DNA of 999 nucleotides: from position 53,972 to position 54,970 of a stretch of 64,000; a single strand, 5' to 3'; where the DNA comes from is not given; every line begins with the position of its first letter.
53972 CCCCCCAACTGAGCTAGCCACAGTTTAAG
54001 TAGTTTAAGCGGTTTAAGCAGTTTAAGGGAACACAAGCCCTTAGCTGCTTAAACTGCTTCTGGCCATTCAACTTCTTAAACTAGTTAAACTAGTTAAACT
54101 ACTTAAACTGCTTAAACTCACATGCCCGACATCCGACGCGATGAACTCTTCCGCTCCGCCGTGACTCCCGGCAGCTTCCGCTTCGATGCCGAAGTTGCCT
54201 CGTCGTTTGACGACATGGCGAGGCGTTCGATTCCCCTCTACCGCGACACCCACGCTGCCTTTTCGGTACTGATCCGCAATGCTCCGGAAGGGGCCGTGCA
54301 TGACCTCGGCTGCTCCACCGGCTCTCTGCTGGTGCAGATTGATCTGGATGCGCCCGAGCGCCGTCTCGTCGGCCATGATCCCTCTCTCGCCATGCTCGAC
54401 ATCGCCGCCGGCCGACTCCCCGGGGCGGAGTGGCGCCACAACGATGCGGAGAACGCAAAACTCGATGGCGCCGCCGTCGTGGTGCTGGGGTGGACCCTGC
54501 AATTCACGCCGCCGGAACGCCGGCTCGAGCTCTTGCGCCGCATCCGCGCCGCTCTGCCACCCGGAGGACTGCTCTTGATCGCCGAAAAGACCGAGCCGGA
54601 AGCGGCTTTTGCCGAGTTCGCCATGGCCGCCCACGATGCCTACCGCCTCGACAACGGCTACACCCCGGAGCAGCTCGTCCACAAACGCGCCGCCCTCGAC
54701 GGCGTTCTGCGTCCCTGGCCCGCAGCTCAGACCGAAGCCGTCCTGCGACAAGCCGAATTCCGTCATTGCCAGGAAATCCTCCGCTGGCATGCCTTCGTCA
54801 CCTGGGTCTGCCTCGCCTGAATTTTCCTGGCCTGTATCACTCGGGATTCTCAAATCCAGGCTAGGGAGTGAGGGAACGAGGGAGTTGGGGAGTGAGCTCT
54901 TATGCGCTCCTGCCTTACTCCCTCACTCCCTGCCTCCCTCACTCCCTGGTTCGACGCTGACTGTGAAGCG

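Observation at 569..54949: Family of intergenic stem-loops whose arms are short tandem repeats (7-11 bp units), at 12 or more sites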

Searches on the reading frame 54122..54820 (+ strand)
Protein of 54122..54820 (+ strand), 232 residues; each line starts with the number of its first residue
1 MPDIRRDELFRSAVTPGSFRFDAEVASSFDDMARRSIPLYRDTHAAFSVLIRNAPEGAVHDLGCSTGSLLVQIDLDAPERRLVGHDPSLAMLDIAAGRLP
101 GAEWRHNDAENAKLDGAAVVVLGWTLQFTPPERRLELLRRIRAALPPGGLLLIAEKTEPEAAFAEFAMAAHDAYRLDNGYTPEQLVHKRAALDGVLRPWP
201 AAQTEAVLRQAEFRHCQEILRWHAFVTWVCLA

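Call 12: find_encoding_contigs(protein=window:54122-54820:+, flank=10000, max_places=3)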
Protein window:54122-54820:+ (232 aa): 3 contigs read that carry it; 2 places shown.
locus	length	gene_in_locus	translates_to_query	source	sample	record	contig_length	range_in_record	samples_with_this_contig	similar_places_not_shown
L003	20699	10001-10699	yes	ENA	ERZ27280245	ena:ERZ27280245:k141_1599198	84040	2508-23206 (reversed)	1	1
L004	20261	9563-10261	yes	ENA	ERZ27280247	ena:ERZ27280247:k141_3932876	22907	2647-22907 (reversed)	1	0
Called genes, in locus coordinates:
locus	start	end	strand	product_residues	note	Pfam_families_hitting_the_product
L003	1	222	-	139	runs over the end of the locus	PF02566:OsmC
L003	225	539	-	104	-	PF00581:Rhodanese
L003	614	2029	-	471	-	-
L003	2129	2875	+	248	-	PF00731:AIRC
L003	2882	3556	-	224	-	PF04028:DUF374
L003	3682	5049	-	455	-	PF00890:FAD_binding_2, PF01266:DAO (weak), PF01593:Amino_oxidase, PF03486:HI0933_like (faint), PF07992:Pyr_redox_2 (faint), PF12831:FAD_oxidored (weak), PF13450:NAD_binding_8, PF13738:Pyr_redox_3 (faint)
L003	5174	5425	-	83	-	PF00550:PP-binding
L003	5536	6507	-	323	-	PF21621:MPI_cupin_dom (faint)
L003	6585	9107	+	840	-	PF13491:FtsK_4TM, PF17854:FtsK_alpha, PF01580:FtsK_SpoIIIE, PF12846:AAA_10 (faint), PF01935:DUF87 (faint), PF09397:FtsK_gamma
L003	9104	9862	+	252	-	PF12844:HTH_19, PF13413:HTH_25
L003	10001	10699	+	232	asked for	PF08241:Methyltransf_11 (weak), PF08242:Methyltransf_12, PF13649:Methyltransf_25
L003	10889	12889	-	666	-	-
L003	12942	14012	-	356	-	PF01261:AP_endonuc_2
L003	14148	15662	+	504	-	-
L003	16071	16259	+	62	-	-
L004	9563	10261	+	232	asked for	PF08241:Methyltransf_11 (weak), PF08242:Methyltransf_12, PF13649:Methyltransf_25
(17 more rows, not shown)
